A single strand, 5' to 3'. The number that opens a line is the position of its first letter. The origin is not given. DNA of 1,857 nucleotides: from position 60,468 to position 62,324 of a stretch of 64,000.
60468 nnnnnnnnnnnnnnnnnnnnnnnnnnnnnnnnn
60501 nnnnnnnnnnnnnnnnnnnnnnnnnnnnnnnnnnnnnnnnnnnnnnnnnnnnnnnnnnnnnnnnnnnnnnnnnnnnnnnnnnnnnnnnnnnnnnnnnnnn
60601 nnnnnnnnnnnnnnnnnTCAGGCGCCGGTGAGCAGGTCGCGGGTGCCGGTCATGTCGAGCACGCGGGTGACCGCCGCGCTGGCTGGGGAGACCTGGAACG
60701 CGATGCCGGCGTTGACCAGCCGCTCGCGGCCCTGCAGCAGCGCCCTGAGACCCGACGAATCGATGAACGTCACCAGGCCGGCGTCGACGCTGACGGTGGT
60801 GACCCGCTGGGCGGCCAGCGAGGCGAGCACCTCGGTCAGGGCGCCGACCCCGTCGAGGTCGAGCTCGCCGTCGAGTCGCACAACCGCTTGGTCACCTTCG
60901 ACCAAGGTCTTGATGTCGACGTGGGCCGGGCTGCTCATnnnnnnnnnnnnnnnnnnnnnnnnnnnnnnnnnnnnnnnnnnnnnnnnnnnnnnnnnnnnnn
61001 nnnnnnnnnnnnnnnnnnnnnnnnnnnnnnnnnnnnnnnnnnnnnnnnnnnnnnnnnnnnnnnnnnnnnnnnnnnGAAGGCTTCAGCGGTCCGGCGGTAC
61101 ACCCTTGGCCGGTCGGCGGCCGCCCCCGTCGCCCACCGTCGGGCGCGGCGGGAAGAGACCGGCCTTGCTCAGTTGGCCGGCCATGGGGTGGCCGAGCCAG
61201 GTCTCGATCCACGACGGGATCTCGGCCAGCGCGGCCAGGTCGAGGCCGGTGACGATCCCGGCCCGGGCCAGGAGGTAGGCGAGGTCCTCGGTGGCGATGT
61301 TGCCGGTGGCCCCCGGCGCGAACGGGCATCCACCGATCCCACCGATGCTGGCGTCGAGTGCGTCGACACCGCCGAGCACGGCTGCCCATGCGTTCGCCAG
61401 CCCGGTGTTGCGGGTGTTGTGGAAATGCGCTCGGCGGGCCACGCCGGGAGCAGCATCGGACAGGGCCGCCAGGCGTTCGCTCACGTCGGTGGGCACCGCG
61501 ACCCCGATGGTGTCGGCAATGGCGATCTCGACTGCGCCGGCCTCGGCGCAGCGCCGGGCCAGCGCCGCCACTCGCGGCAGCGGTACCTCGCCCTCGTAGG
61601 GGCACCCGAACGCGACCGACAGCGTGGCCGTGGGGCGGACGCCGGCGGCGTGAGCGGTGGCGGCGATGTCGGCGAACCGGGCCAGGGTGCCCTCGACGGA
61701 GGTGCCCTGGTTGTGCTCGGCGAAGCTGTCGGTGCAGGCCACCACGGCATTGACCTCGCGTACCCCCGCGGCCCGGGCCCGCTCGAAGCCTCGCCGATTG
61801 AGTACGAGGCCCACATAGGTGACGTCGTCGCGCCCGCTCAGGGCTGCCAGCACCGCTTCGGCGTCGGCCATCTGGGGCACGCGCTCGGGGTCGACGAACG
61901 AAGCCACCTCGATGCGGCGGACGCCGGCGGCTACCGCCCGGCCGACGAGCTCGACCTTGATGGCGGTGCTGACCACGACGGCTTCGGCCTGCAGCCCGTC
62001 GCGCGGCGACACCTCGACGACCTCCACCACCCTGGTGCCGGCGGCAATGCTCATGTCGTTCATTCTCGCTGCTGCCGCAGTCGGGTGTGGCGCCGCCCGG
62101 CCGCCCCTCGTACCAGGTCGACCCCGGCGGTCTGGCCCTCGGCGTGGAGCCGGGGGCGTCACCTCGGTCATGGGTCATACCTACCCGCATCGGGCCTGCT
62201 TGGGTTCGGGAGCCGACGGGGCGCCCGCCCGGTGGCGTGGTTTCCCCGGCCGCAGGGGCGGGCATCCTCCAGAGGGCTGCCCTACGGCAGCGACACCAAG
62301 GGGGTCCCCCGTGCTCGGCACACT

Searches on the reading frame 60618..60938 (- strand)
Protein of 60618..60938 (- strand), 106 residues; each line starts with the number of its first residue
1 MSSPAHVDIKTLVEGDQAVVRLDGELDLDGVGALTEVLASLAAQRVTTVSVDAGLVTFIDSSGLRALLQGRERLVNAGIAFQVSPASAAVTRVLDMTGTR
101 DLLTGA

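Call 67: search_protein_families(library=pfam, proteins=[window:60618-60938:-])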
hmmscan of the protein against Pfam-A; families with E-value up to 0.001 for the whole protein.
window:60618-60938:- (106 aa): 2 families
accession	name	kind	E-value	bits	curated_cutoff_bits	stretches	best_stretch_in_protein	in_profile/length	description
PF13466.11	STAS_2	-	9.7e-15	55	29.2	1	20-98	1-78/80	STAS domain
PF01740.26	STAS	-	2.3e-11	43.9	22.6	1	15-102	8-96/106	STAS domain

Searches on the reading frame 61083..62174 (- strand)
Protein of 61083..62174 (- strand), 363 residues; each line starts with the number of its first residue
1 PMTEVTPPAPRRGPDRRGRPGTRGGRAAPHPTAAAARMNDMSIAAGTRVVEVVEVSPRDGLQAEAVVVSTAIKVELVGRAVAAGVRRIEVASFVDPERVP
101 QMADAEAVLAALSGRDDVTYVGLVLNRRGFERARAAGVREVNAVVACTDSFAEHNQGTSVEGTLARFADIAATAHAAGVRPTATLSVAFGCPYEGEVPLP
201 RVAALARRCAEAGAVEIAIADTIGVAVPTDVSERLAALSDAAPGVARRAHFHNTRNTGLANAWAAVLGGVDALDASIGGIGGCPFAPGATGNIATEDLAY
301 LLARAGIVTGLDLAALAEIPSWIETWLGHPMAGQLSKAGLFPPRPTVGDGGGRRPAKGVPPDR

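Call 67: search_protein_families(library=pfam, proteins=[window:61083-62174:-])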
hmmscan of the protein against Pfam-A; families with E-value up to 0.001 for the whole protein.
window:61083-62174:- (363 aa): 1 family
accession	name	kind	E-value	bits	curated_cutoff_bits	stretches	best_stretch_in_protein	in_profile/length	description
PF00682.25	HMGL-like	-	1.7e-44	152.6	29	1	50-320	2-257/260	HMGL-like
